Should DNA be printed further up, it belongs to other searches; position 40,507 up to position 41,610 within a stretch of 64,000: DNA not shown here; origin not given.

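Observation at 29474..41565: Tandem island accretion at tRNA-Pro(CGG): three tRNA copies and a duplicated 270-nt flank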

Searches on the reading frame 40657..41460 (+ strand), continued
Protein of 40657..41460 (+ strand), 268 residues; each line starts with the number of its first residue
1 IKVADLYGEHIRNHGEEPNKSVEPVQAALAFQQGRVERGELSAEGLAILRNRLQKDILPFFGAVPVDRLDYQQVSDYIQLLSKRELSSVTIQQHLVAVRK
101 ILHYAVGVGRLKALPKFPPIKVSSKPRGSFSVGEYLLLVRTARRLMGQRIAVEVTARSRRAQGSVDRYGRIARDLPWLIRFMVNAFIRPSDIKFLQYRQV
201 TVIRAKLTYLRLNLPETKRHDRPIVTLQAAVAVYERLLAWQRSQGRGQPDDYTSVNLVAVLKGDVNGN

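Call 97: predict_structure(alignment_id=A8)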
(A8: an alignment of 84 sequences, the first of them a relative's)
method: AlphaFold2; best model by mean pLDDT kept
length: 431 residues; sequences in the alignment: 84
mean_pLDDT: 79.4   pTM: 0.54
mean pLDDT of the five models: 79.4, 77.3, 76.7, 75.9, 75.0
residues with pLDDT >= 90: 163; 70-90: 156; 50-70: 63; < 50: 49
segments of 3 or more residues with pLDDT < 50: 1-19, 90-98, 299-301, 390-404
pLDDT, mean of each block of 10 residues (from residue 1): 38 45 84 82 90 84 90 90 71 43 90 88 79 92 94 95 86 90 91 88 71 89 95 65 72 92 87 90 88 73 69 93 95 93 88 93 83 87 63 43 51 63 62 48
secondary structure, 60 per line:
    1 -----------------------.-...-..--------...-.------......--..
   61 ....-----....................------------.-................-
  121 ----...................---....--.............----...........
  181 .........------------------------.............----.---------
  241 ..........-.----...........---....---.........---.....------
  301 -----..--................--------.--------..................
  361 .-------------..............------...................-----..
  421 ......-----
elements in order: E40-42 E51-56 E59-64 H70-89 H104-119 H125-143 H153-165 H170-189 H214-226 H241-250 H257-267 H271-274 E282-286 E290-294 H310-325 H343-361 H375-388 H395-413 H419-426

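Call 99: fold_search(model_id=the predicted structure, library=pdb)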
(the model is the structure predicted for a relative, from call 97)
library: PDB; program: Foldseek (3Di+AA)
matches with E <= 10: 215; with E <= 0.001: 53
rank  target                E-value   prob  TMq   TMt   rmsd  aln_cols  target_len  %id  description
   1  1z1b_A                2.7e-07  1.00  0.27  0.33  16.1       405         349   12  Crystal structure of a lambda integrase dimer bound to a COC' core site (released 2005-06-28)
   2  1z1b_B                5.3e-07  1.00  0.27  0.32  16.2       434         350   12  Crystal structure of a lambda integrase dimer bound to a COC' core site (released 2005-06-28)
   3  5j0n_F                2.6e-06  1.00  0.28  0.33  17.9       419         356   13  Lambda excision HJ intermediate (released 2017-02-08)
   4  1z1g_A                4.5e-06  1.00  0.28  0.33  16.5       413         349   12  Crystal structure of a lambda integrase tetramer bound to a Holliday junction (released 2005-06-28)
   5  5hxy_A                1.0e-05  1.00  0.30  0.44  16.4       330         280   14  Crystal structure of XerA recombinase (released 2017-02-01)
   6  2hoi_A                1.0e-05  1.00  0.28  0.36  15.3       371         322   15  Crystal structure of the tetrameric pre-cleavage synaptic complex in the cre-loxp site-specific recombination (released 2007-06-26)
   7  1z1g_B                1.1e-05  1.00  0.27  0.34  15.5       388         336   12  Crystal structure of a lambda integrase tetramer bound to a Holliday junction (released 2005-06-28)
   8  1crx_A                1.1e-05  1.00  0.27  0.35  16.0       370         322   15  CRE RECOMBINASE/DNA COMPLEX REACTION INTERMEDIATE I (released 1998-10-14)
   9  5hxy_B                1.2e-05  1.00  0.29  0.43  16.1       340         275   15  Crystal structure of XerA recombinase (released 2017-02-01)
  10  5crx_B                1.3e-05  1.00  0.26  0.36  14.5       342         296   16  ASYMMETRIC DNA-BENDING IN THE CRE-LOXP SITE-SPECIFIC RECOMBINATION SYNAPSE (released 1999-07-07)
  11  5u91_B                1.3e-05  1.00  0.28  0.35  15.4       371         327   15  Crystal structure of Tre/loxLTR complex (released 2017-07-26)
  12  5u91_A                1.3e-05  1.00  0.28  0.36  15.9       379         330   15  Crystal structure of Tre/loxLTR complex (released 2017-07-26)
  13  1nzb_A                1.3e-05  1.00  0.28  0.35  16.1       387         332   15  Crystal structure of wild type Cre recombinase-loxP synapse (released 2003-09-16)
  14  3crx_A                1.4e-05  1.00  0.28  0.36  15.4       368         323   13  CRE RECOMBINASE/DNA COMPLEX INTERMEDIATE I (released 1999-12-14)
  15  2hof_B                1.7e-05  1.00  0.27  0.35  14.6       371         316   16  Crystal structure of the pre-cleavage synaptic complex in the cre-loxp site-specific recombination (released 2007-06-26)
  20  5j0n_G                2.2e-05  1.00  0.27  0.33  15.4       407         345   11  Lambda excision HJ intermediate (released 2017-02-08)
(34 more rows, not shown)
